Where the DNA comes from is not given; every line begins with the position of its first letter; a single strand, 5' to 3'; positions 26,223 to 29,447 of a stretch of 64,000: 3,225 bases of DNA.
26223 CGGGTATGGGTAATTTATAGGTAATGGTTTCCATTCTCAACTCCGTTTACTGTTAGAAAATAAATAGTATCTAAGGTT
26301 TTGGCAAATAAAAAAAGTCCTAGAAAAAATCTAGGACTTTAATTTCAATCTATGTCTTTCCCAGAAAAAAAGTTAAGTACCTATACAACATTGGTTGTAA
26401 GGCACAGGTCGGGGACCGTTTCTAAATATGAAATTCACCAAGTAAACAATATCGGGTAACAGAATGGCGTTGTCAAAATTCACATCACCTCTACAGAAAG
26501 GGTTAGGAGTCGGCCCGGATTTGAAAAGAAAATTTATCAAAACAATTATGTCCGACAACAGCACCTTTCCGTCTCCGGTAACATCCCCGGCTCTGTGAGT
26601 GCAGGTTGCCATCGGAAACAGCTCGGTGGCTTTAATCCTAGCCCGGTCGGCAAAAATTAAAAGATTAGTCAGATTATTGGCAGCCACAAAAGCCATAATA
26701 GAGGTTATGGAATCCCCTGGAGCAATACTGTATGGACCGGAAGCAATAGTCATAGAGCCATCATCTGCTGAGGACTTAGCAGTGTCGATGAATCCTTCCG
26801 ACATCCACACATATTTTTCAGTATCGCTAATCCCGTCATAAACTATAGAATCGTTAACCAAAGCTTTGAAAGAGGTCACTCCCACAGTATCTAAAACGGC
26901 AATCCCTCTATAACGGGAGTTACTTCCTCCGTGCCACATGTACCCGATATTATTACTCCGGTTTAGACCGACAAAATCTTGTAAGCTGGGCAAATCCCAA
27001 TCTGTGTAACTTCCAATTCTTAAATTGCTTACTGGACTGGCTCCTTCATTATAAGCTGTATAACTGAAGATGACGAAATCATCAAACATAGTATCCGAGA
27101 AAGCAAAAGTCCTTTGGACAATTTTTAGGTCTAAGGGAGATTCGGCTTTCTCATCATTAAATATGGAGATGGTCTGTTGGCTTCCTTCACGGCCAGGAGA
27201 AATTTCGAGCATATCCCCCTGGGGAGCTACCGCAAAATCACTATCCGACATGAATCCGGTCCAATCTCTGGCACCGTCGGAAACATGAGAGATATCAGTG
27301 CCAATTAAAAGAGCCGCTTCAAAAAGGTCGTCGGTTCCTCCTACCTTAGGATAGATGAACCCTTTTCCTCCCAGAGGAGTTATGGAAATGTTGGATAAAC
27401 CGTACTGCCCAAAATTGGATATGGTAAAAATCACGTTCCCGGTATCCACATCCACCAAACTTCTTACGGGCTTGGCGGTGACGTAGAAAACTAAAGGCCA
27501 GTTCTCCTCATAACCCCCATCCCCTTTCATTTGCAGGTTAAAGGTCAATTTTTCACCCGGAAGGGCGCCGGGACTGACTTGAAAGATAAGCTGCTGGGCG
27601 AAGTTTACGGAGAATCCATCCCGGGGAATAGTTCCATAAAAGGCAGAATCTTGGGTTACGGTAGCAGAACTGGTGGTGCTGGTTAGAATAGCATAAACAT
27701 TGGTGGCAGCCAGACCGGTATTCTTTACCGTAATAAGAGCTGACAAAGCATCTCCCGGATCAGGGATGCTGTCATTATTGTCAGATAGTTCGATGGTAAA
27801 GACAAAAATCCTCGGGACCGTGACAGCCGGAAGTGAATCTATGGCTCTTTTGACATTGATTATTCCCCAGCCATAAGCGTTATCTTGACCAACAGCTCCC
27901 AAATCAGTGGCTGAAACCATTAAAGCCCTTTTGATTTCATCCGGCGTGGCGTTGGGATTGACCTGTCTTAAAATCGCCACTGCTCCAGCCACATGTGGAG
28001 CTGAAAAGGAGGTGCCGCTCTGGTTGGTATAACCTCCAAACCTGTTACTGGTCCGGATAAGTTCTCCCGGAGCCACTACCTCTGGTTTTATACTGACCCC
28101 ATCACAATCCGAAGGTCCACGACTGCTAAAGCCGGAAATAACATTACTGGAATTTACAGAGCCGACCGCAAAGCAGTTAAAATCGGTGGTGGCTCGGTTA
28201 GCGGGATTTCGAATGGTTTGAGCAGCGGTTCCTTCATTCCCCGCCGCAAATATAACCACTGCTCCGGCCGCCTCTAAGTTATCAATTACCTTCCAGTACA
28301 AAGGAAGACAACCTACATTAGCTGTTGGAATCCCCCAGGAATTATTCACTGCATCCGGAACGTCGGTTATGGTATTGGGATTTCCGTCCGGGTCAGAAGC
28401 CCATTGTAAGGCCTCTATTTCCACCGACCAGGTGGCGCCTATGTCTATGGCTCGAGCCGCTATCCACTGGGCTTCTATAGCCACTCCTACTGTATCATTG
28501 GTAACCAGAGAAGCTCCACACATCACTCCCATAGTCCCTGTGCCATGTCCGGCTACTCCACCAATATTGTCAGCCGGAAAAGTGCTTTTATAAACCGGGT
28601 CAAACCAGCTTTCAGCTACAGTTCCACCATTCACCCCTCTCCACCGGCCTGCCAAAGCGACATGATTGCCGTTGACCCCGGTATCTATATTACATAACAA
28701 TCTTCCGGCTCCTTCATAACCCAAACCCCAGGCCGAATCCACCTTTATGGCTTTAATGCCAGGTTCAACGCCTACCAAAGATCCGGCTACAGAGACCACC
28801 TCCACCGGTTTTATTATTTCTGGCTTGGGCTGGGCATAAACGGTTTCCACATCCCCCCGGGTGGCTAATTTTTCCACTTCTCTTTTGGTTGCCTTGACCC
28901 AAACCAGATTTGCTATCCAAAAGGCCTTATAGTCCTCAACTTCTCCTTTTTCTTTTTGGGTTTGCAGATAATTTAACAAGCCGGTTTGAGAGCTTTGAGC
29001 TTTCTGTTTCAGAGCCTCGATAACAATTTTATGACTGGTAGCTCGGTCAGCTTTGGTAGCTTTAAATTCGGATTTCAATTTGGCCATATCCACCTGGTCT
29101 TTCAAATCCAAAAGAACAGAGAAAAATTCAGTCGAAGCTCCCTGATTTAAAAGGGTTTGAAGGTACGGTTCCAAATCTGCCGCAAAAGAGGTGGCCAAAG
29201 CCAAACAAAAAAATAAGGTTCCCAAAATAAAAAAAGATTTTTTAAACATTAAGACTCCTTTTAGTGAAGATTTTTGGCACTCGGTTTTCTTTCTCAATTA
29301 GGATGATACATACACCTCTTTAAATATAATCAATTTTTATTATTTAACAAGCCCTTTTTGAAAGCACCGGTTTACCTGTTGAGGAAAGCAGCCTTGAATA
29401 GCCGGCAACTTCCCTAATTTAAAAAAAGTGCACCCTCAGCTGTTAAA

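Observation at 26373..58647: Seven secreted proteins within 32 kb share a Cys-patterned double dockerin-like module, five of them ending in Cys-Cys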

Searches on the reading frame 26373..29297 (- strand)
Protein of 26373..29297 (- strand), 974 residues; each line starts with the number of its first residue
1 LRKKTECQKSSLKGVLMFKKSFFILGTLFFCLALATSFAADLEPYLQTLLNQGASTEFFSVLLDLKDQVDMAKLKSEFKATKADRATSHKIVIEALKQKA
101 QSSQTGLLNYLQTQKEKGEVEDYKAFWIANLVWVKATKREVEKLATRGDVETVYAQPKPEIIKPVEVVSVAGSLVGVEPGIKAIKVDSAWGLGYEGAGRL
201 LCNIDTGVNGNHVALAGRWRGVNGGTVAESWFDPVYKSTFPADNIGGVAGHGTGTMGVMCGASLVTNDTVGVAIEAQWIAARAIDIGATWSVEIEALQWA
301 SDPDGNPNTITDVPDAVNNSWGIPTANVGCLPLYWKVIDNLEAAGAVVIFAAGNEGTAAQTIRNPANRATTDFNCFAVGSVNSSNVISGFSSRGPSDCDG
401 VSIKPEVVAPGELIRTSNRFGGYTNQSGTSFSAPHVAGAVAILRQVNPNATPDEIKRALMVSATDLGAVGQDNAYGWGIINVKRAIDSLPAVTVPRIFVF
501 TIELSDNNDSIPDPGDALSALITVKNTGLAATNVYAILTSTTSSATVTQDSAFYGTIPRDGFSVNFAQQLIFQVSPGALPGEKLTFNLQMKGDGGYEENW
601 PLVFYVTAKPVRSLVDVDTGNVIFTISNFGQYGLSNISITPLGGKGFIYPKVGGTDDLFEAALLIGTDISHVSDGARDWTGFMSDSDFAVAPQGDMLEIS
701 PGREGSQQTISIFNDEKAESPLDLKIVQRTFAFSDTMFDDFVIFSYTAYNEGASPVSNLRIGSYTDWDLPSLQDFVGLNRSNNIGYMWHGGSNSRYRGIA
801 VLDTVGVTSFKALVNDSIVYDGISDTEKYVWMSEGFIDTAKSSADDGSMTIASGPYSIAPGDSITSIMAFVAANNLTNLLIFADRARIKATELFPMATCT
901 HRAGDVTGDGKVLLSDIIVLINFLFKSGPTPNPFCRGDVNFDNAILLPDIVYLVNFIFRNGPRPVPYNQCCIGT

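Call 4: search_protein_families(library=pfam, proteins=[window:26373-29297:-], max_evalue=0.01)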
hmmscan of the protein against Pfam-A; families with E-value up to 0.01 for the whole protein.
window:26373-29297:- (974 aa): 2 families
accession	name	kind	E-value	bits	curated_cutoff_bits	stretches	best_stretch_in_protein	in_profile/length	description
PF00082.27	Peptidase_S8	-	7.9e-45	153.8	21.8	1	197-478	2-288/288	Subtilase family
PF00404.24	Dockerin_1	-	0.00036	21.1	22.9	1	903-945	1-44/57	Dockerin type I domain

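Call 5: search_protein_families(library=ncbifam, proteins=[window:26373-29297:-], max_evalue=0.01)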
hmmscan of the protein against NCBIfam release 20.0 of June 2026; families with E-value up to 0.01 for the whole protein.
window:26373-29297:- (974 aa): 7 families
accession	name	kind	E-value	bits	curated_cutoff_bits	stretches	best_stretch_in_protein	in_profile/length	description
TIGR03921.1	T7SS_mycosin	equivalog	7.2e-24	84.5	278.75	2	338-490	142-291/353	type VII secretion-associated serine protease mycosin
NF051851.1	AtpSerPepEprS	equivalog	2.2e-11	42.6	1700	1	180-487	50-364/988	autotransporter serine peptidase EprS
NF033595.1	denti_PrtP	equivalog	8.7e-10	37.8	300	1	336-564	357-580/606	dentilisin complex serine proteinase subunit PrtP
NF040553.1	SGO_0316_fam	subfamily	1.4e-07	29.6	1400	1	384-452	650-716/1486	SGO_0316/SGO_0317 family LPXTG-anchored serine peptidase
NF040809.1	germ_prot_CspBA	exception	1.6e-06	26.1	1250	1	373-445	403-474/1099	bifunctional germination protease/germinant receptor pseudoprotease CspBA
TIGR03895.1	protease_PatA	subfamily_domain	4.7e-05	22.3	421.05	1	333-499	77-238/606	PatA/PatG family cyanobactin maturation protease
NF040808.2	CspC_non_triad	exception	8.8e-05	21.1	675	1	376-488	431-551/556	bile acid germinant receptor pseudoprotease CspC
